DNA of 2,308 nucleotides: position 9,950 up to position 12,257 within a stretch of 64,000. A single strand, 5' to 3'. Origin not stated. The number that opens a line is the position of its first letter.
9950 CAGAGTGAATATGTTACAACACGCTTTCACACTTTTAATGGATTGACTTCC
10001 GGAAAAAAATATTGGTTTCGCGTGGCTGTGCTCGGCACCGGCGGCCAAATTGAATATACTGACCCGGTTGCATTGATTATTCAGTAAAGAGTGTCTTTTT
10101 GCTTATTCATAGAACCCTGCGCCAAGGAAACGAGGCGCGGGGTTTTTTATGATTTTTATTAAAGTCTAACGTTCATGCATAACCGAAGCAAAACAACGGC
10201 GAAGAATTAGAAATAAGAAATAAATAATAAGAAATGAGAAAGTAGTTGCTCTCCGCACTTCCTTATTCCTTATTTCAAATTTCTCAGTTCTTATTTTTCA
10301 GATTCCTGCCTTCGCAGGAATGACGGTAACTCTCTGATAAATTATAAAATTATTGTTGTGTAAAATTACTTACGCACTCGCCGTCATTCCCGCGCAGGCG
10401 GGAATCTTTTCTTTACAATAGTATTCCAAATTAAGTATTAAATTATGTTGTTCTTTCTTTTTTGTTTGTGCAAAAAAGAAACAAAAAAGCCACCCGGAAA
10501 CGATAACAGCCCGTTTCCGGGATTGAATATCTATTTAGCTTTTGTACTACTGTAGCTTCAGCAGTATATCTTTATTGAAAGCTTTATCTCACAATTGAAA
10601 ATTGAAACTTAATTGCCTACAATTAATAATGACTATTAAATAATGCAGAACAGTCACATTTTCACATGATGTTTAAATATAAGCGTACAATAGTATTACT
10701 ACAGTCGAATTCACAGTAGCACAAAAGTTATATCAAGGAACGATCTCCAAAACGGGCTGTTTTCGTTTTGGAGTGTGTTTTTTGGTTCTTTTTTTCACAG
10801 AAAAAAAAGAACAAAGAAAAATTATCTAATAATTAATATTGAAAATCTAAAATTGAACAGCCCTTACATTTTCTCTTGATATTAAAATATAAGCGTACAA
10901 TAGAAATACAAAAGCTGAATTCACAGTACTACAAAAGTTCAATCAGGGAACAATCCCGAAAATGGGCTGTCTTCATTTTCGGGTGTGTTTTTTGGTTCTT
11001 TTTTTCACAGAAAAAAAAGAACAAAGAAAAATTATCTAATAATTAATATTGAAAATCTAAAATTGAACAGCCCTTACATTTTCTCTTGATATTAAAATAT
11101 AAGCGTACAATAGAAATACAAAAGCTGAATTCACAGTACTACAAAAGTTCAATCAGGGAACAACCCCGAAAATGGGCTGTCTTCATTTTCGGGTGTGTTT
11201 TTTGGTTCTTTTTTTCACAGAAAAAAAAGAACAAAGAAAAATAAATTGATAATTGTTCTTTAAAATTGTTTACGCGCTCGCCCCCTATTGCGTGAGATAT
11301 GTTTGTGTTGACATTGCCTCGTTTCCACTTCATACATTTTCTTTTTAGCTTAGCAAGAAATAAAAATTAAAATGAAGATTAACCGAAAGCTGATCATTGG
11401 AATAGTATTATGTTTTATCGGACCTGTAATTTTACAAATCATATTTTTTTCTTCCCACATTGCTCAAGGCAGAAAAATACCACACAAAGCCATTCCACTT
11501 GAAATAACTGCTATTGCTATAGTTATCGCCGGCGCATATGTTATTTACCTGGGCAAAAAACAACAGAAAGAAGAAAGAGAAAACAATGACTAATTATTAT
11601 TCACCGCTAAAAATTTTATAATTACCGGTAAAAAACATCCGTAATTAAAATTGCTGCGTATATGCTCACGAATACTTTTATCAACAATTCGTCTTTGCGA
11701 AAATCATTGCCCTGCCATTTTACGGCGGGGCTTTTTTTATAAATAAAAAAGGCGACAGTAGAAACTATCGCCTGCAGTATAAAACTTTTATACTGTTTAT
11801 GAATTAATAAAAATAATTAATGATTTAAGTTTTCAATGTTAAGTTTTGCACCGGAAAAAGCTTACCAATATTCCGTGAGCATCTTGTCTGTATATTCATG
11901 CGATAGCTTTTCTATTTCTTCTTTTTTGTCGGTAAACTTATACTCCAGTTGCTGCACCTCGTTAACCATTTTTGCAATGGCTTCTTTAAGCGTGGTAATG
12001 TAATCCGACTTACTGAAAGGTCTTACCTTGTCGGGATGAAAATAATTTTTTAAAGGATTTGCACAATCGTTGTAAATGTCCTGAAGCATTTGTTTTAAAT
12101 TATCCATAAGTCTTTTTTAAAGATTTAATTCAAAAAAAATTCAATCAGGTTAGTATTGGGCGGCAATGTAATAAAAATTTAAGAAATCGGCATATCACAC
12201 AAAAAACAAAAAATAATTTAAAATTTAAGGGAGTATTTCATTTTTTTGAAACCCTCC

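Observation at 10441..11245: Four-member family of roughly 210-bp units with a covarying terminator hairpin: candidate tandem sRNA genes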

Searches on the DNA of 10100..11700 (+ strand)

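Call 9: search_rna_families(source=window, start=10100, end=11700, threshold=evalue, max_evalue=10)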
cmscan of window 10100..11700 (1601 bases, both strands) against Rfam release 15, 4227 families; matches with E-value up to 10: 48.
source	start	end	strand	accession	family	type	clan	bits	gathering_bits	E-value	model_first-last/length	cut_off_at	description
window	10353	10459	+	RF02748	FtrB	Gene; sRNA;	-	28.5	66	0.039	1-115/115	no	Francisella sRNA B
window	10203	10313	+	RF00920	MIR444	Gene; miRNA;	-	27.2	110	0.0071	1-116/116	no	MIR444 microRNA precursor family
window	10300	10407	+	RF03600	MIR3627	Gene; miRNA;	-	26.8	64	0.0029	1-89/89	no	MIR3627 microRNA precursor family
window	10300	10407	-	RF03600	MIR3627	Gene; miRNA;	-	23.7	64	0.024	1-89/89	no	MIR3627 microRNA precursor family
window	10202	10345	-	RF02748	FtrB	Gene; sRNA;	-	23.6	66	0.45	1-115/115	no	Francisella sRNA B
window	10296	10415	+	RF03517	MIR5225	Gene; miRNA;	-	23.4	72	0.035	1-126/126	no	MIR5225 microRNA precursor family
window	11141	11257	-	RF01859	Phe_leader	Cis-reg; leader;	-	21.8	55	0.94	1-125/125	no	Phenylalanine leader peptide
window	11613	11652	-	RF03995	mir-7957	Gene; miRNA;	-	21.7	76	0.46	1-59/59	no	mir-7957 microRNA precursor family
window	10735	10838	-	RF01859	Phe_leader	Cis-reg; leader;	-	21.6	55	1.1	1-125/125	no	Phenylalanine leader peptide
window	10300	10407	+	RF00885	MIR821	Gene; miRNA;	-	21.4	249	0.26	70-206/275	no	MIR821 microRNA precursor family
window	10949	11048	-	RF01859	Phe_leader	Cis-reg; leader;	-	21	55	1.5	1-125/125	no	Phenylalanine leader peptide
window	11146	11262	+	RF02693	psm_mec_RNA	Gene; sRNA;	-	20.8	85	6.4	1-143/143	no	psm_mec locus RNA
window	10410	10552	-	RF01931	bxd_3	Gene; lncRNA;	-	20.8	70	8.6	1-137/137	no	Bithoraxoid conserved region 3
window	10203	10283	-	RF00969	mir-556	Gene; miRNA;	-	20.3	84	1.2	1-88/88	no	mir-556 microRNA precursor family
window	10199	10315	+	RF01577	RNase_P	Gene; ribozyme;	CL00002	19.5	100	2.4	43-174/626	no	Plasmodium RNase_P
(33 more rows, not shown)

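Call 79: build_rna_model(alignment_id=A3, structure=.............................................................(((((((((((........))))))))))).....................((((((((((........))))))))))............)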
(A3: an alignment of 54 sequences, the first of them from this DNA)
Model R1 built from alignment A3 (54 sequences, 152 columns); structure: as given.
model positions 130; base pairs 21; branch points 1; effective number of sequences 3.57; information 0.59 bits per position. Calibrated on 0.2 Mb of random sequence (short: E-values are rough).
structure used (alignment columns):
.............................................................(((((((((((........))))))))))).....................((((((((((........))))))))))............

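Call 80: search_with_rna_model(model_id=R1, source=window, max_evalue=1, filters=off)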
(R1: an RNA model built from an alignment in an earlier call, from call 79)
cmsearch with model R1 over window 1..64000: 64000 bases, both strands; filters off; matches with E-value up to 1: 13.
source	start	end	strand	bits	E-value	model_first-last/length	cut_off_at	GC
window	10897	11025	+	126.1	4.1e-28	1-130/130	no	0.33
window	10451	10579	-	125.2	6.9e-28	1-130/130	no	0.35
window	11107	11235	+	125.1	7.2e-28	1-130/130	no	0.34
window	10687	10815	+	121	6.6e-27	1-130/130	no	0.33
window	11205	11244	-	19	0.0068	88-127/130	no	0.2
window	10785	10820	-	18.8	0.0078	92-127/130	no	0.22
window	10995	11030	-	18.8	0.0078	92-127/130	no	0.22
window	10389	10484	+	18.3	0.0099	1-130/130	no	0.31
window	23856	24003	+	12.1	0.29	1-130/130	no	0.32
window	11706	11822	-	11.3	0.45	1-130/130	no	0.31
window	27652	27775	-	10.4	0.72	1-130/130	no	0.27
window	58383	58512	-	10.3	0.78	1-130/130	no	0.33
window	9179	9206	+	9.9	0.94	100-127/130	no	0.29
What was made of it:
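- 10687..10821 (+): Unit 1, the diverged tandem copy; full element. Covariance-model hit at 10687-10815, 121 bits (call 80).
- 10897..11031 (+): Unit 2; full element. Covariance-model hit at 10897-11025, 126.1 bits (call 80).
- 11107..11241 (+): Unit 3, about 99% identical to unit 2; full element. Covariance-model hit at 11107-11235, 125.1 bits (call 80).
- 10451..10579 (-): Inverted unit, head to head with unit 1; full element. Covariance-model hit at 10451-10579, 125.2 bits (call 80).
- Checked: A covariance model scores exactly four full-length copies at 121-126 bits: 10687-10815 +, 10897-11025 +, 11107-11235 + and 10451-10579 - (call 80).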

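Call 81: search_with_rna_model(model_id=R1, sources=[L002, L003, L004, L005, L006, L007, L008, L009, L010, L011, L012, L013, L014, L015, L016, L017, L018, L019, L020, L022, L023, L024, L025, L026, L027, L028, L029, L030, L031, L032, L033, L034, L035, L036, L037, L038, L039, L040, L041, L042, L043, L045, L046, L047, L048, L049, L050, L051, L052, L053, L054, L055, L056, L057, L058, L059, L060, L061, L062, L064, L065, L066, L067, L068, L069, L070, L071, L072, L073, L074, L075, L076, L077, L078, L079, L080, L081, L082, L083, L084, L085, L086, L087, L088, L089, L090, L091, L092, L093, L094, L096, L097, L098, L100, L101, L102, L103, L104, L105, L106], max_evalue=0.001, make_alignment=true)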
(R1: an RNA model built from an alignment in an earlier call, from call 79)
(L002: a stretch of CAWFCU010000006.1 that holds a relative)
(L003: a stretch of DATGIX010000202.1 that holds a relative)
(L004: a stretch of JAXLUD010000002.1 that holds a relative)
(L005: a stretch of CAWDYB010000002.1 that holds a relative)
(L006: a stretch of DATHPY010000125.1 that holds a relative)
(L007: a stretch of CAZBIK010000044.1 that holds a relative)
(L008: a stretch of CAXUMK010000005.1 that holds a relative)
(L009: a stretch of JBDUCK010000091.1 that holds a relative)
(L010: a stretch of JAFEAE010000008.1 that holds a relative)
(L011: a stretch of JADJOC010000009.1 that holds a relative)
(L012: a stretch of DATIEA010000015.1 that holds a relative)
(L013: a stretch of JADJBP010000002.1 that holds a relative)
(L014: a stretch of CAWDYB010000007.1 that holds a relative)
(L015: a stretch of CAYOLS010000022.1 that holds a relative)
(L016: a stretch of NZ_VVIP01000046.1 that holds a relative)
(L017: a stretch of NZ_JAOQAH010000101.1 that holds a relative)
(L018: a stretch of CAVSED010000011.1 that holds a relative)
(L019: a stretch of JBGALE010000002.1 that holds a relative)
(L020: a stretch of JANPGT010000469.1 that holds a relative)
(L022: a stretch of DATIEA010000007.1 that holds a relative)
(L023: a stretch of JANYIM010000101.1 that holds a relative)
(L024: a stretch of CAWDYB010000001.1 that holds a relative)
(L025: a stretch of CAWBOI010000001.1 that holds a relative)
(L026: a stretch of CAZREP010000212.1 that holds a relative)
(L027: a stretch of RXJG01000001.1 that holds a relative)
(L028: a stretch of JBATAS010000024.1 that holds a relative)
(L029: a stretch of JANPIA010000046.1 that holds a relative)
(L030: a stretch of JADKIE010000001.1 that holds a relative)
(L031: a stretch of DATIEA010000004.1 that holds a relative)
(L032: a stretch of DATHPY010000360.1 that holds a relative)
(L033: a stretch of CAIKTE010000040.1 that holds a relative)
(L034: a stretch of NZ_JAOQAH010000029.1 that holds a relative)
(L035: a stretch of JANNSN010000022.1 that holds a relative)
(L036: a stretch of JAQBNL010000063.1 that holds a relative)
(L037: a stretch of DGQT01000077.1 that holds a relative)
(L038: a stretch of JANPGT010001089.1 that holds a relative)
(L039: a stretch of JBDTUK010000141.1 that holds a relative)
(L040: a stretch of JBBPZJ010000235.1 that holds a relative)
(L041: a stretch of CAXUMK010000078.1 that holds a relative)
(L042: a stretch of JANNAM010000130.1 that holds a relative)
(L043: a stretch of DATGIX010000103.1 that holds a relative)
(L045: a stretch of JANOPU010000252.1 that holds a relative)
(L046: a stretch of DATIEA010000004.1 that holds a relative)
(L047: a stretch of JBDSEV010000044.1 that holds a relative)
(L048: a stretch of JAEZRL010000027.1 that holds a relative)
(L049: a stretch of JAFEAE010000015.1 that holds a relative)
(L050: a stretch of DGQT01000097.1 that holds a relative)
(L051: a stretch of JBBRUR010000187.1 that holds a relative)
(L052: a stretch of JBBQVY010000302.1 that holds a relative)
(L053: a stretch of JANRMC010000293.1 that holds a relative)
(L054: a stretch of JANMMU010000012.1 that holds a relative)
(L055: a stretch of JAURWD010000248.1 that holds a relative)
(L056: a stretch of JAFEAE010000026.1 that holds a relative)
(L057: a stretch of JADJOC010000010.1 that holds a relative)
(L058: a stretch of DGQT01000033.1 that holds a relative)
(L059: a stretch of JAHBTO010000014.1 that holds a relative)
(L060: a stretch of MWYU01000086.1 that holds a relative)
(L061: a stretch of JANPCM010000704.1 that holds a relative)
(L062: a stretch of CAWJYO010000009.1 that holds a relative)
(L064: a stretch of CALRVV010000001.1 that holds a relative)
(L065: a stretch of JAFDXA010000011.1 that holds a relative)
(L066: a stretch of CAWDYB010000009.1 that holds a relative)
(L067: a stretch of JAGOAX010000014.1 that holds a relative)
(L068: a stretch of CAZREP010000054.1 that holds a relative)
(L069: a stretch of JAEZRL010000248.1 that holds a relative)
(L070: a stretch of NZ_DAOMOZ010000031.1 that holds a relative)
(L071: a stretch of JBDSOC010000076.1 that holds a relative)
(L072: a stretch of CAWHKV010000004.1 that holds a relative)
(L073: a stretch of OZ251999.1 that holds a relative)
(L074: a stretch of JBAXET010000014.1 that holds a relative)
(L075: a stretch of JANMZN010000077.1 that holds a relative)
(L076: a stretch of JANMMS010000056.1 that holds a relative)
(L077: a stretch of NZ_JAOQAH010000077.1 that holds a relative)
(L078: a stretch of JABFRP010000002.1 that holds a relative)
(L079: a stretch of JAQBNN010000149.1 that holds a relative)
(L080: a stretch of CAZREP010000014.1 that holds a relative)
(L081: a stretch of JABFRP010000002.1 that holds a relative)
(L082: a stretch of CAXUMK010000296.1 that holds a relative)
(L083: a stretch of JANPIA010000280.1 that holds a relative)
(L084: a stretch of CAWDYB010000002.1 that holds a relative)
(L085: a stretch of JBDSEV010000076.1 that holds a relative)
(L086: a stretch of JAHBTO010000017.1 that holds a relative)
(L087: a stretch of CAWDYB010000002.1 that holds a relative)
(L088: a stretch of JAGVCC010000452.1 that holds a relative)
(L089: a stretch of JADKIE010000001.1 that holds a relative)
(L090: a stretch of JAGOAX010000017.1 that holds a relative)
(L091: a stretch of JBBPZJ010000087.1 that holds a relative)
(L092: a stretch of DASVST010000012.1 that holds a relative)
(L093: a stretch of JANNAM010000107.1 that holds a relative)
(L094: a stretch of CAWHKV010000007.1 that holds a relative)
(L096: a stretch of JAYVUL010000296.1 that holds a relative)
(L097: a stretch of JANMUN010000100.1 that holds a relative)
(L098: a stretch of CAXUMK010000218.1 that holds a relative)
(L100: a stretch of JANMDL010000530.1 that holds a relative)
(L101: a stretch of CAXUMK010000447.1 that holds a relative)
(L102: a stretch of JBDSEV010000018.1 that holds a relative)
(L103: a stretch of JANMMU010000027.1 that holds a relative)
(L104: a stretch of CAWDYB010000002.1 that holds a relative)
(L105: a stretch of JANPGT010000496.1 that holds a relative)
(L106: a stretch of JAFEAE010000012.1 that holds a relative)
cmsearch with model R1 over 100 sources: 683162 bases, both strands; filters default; matches with E-value up to 0.001: 152.
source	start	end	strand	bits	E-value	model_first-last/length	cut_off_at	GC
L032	1697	1826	+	132.6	1.3e-28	1-130/130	no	0.4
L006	290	419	-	131.4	2.5e-28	1-130/130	no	0.35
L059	5192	5321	+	130.1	5.1e-28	1-130/130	no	0.42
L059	5523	5652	+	130.1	5.1e-28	1-130/130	no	0.42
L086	2380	2509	+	130.1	5.1e-28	1-130/130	no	0.42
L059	3810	3939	+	129.5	7.2e-28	1-130/130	no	0.43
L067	4873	5002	+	129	9.1e-28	1-130/130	no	0.41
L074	2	130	-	128.6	1.1e-27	1-130/130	no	0.36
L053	5813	5942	-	128.4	1.3e-27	1-130/130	no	0.42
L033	5444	5574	+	127.4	2.2e-27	1-130/130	no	0.43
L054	378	507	+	126.9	2.9e-27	1-130/130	no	0.41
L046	6061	6190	+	126.5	3.5e-27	1-130/130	no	0.45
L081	2326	2455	-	125.5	6e-27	1-130/130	no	0.38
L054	720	849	+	125.5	6.1e-27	1-130/130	no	0.45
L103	1807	1936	+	124.2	1.2e-26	1-130/130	no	0.41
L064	4378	4506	-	123.9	1.4e-26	1-130/130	no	0.4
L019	1333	1462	-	123.5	1.8e-26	1-130/130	no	0.42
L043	2466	2596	-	122.7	2.8e-26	1-130/130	no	0.38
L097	3743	3872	+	121.5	5.4e-26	1-130/130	no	0.35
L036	1812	1942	-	120.2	1.1e-25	1-130/130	no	0.42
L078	5873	6002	-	119.4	1.7e-25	1-130/130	no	0.33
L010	908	1037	-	118.7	2.5e-25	1-130/130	no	0.41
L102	3604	3733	-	118.6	2.5e-25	1-130/130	no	0.41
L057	4974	5102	-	118.3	3e-25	1-130/130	no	0.37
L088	749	877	+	117.9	3.8e-25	1-130/130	no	0.43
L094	5309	5438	+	117.3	5.4e-25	1-130/130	no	0.35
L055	4148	4276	-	116.9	6.6e-25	1-130/130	no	0.43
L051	2079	2208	+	116.9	6.7e-25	1-130/130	no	0.38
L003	1328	1457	-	116.8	6.7e-25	1-130/130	no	0.42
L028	684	812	-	116.5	8e-25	1-130/130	no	0.43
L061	1097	1225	+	116.2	9.3e-25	1-130/130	no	0.32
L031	5587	5716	-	116.2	9.5e-25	1-130/130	no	0.45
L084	6143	6272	+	115.9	1.1e-24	1-130/130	no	0.35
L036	2003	2133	-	115.1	1.7e-24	1-130/130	no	0.44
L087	5199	5328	-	115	1.9e-24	1-130/130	no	0.34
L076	6151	6279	-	114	3e-24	1-130/130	no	0.35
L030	2827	2955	+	114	3.1e-24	1-130/130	no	0.4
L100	4137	4264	-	113.8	3.4e-24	1-130/130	no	0.36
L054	564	692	+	112.9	5.8e-24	1-130/130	no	0.43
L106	4191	4320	+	112.1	8.5e-24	1-130/130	no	0.38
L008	6943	7070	-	111.6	1.2e-23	1-130/130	no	0.42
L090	6384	6511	-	111.4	1.3e-23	1-130/130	no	0.37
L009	1836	1965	-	111.1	1.5e-23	1-130/130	no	0.37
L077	6782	6911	+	111.1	1.5e-23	1-130/130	no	0.41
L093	1724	1852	+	110.5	2.1e-23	1-130/130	no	0.4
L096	6176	6306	-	109.6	3.4e-23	1-130/130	no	0.41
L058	4766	4898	+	109.5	3.7e-23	1-130/130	no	0.32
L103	1668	1797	+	109.4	3.9e-23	1-130/130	no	0.38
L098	4234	4367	-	108.7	5.4e-23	1-130/130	no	0.36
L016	5672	5804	+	108.6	6e-23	1-130/130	no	0.35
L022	996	1123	+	107.9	8.4e-23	1-130/130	no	0.43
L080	3155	3277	-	107.8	8.9e-23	1-130/130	no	0.4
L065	2754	2880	+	107.5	1.1e-22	1-130/130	no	0.45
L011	584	709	-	107.3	1.2e-22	1-130/130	no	0.4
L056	7777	7906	+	106.9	1.5e-22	1-130/130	no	0.45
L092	1529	1658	-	106.6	1.7e-22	1-130/130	no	0.41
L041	4582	4716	-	106.6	1.8e-22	1-130/130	no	0.35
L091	3271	3404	+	106.4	2e-22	1-130/130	no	0.38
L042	3643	3769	+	106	2.3e-22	1-130/130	no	0.39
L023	840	966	+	105.9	2.6e-22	1-130/130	no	0.49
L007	5499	5628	+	105.6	2.9e-22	1-130/130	no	0.42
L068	3650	3772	+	105.6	2.9e-22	1-130/130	no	0.44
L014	599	735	+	104.8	4.7e-22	1-130/130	no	0.35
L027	5901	6032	-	104.1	6.8e-22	1-130/130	no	0.42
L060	72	207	+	104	7.2e-22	1-130/130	no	0.35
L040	95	229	-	103.5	9.1e-22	1-130/130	no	0.36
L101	6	115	+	103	1.2e-21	19-130/130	no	0.42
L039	3034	3190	+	102.9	1.3e-21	1-130/130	no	0.46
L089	1404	1532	-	102.9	1.3e-21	1-130/130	no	0.36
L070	2637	2759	-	102.8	1.3e-21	1-130/130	no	0.41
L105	5068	5212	+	102.5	1.6e-21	1-130/130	no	0.41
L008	7121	7254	+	101.4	2.9e-21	1-130/130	no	0.36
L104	239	371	-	101.1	3.4e-21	1-130/130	no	0.41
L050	7170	7299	-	100.3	5.2e-21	1-130/130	no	0.35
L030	5839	5967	+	100.1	5.7e-21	1-130/130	no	0.33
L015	2380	2507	+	99.9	6.6e-21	1-130/130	no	0.4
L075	1063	1197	-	99.2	9.7e-21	1-130/130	no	0.41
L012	2610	2735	+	98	1.9e-20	1-130/130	no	0.46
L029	5147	5275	-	97.9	1.9e-20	1-130/130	no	0.4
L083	4396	4525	+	96.2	4.8e-20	1-130/130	no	0.35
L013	4818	4943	+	95.2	8.2e-20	1-130/130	no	0.4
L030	876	1004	+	95.2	8.3e-20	1-130/130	no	0.37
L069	3444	3575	+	95.2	8.5e-20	1-130/130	no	0.37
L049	3174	3324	+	94.7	1.1e-19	1-130/130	no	0.48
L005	5251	5383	-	92.4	3.8e-19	1-130/130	no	0.41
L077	6601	6734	-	92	4.7e-19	1-130/130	no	0.4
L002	1636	1762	-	91.8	5.2e-19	1-130/130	no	0.43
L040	503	636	-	91.6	5.9e-19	1-130/130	no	0.4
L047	4674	4829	+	91.3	7e-19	1-130/130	no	0.44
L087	5535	5671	-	91.2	7.2e-19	1-130/130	no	0.34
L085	3701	3856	+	91.2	7.4e-19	1-130/130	no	0.44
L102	4153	4308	-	90.7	9.8e-19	1-130/130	no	0.42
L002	1817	1939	-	90.5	1.1e-18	1-130/130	no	0.41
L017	1353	1487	+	90.4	1.1e-18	1-130/130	no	0.36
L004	6969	7093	-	89.4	2e-18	1-130/130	no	0.34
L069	640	771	+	88.4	3.4e-18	1-130/130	no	0.33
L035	1934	2068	+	88.3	3.6e-18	1-130/130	no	0.42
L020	1034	1190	+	87.3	6.1e-18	1-130/130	no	0.44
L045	131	291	+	87.2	6.4e-18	1-130/130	no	0.44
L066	3536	3689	-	86.9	7.7e-18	1-130/130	no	0.4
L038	1626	1783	-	86.5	9.1e-18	1-130/130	no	0.43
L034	1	113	-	85.5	1.6e-17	1-114/130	3'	0.42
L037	5476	5625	+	83.9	3.8e-17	1-130/130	no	0.39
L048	5857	5988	-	83.6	4.4e-17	1-130/130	no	0.41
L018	2282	2417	-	82.6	7.9e-17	1-130/130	no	0.43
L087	1441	1569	-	82.2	9.6e-17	1-130/130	no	0.36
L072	1023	1151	+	82.1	1e-16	1-130/130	no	0.38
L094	5146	5273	-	81.6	1.3e-16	1-130/130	no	0.47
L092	1719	1837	+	81.4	1.5e-16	1-130/130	no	0.45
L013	4607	4734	-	80.2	2.8e-16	1-130/130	no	0.39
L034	164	296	+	79.6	3.9e-16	1-130/130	no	0.39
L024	5237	5365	-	78.8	6.1e-16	1-130/130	no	0.4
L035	4539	4688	-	78.6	6.9e-16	1-130/130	no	0.42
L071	133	287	-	77.9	9.8e-16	1-130/130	no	0.47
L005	5424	5541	+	76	2.9e-15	1-130/130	no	0.46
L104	521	605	+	75.4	3.8e-15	46-130/130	no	0.41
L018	3954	4074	-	72.9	1.5e-14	1-130/130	no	0.45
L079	391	525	+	72.8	1.6e-14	1-130/130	no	0.34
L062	659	790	+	72.7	1.6e-14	1-130/130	no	0.33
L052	729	879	-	71.6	3.1e-14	1-130/130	no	0.44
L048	6392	6544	-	71.3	3.6e-14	1-130/130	no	0.37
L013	4429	4553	+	70.6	5.1e-14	1-130/130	no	0.46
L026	7487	7617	-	70.6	5.1e-14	1-130/130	no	0.44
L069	968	1100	+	70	7.2e-14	1-130/130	no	0.41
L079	87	212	-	69.4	1e-13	1-130/130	no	0.44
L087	5361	5488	+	68.7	1.4e-13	1-130/130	no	0.45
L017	1184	1306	-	68.6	1.5e-13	1-130/130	no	0.43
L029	5354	5510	+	68.4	1.7e-13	1-130/130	no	0.45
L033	5076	5230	-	67.6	2.6e-13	1-130/130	no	0.36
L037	5815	5964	+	65.8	7e-13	1-130/130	no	0.39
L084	5966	6092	-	65.1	1e-12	1-130/130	no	0.39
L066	3982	4074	-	63.7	2.2e-12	1-130/130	no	0.39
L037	6155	6358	+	63.6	2.3e-12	1-130/130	no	0.36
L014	93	227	+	63.4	2.5e-12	1-130/130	no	0.32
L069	3157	3285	-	62.5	4.1e-12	1-130/130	no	0.42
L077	6390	6513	+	61.2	8.4e-12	1-130/130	no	0.44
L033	1863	2021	-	61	9.6e-12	1-130/130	no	0.48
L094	4867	4992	+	60.5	1.2e-11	1-130/130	no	0.33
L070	2796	2921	+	60.2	1.4e-11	1-130/130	no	0.47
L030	6081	6209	+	60.2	1.4e-11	1-130/130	no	0.34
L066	3722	3849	+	60.2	1.5e-11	1-130/130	no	0.45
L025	6756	6906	+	55.4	1.9e-10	1-130/130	no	0.43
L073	1559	1665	-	54.8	2.7e-10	1-130/130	no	0.38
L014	421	547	-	50.9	2.2e-09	1-130/130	no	0.46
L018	2447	2572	-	49.6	4.6e-09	1-130/130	no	0.41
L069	1221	1341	+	47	1.9e-08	1-130/130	no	0.34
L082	353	529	+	45.8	3.5e-08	1-130/130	no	0.46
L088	450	588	-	42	2.9e-07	1-130/130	no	0.34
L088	372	484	+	41.5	3.6e-07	1-130/130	no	0.3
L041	4767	4834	+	40.3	7.1e-07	1-68/130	3'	0.46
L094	4726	4820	-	38.8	1.6e-06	1-130/130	no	0.51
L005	1664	1778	+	36.9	4.5e-06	1-130/130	no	0.5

Alignment A4: 150 matches aligned to the model, 284 columns, each read 5' to 3' on its own strand. Consensus structure (alignment columns), stored with it:
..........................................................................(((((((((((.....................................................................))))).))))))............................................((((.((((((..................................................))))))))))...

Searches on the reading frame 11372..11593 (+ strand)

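Call 14: search_protein_families(library=pfam, proteins=[window:11372-11593:+], max_evalue=0.01)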
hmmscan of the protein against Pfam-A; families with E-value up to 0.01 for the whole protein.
window:11372-11593:+ (73 aa): 1 family
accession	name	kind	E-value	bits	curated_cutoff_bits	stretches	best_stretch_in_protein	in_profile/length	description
PF00892.27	EamA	-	0.0092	16.7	28.2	0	20-66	8-54/135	EamA-like transporter family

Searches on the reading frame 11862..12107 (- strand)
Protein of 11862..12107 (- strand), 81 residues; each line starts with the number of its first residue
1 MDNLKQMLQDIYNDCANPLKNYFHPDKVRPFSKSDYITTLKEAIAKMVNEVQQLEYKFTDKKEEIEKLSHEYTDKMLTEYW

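Call 14: search_protein_families(library=pfam, proteins=[window:11862-12107:-], max_evalue=0.01)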
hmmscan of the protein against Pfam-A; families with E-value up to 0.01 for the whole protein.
window:11862-12107:- (81 aa): 2 families
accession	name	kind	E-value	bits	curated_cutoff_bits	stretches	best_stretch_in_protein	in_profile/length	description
PF25014.1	NET2A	-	0.0036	17.6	33.1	1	32-72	122-162/235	NET2A-like domain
PF16799.10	VGPC1_C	-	0.0043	17.5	28.9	1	39-69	5-35/48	C-terminal membrane-localisation domain of ion-channel, VCN1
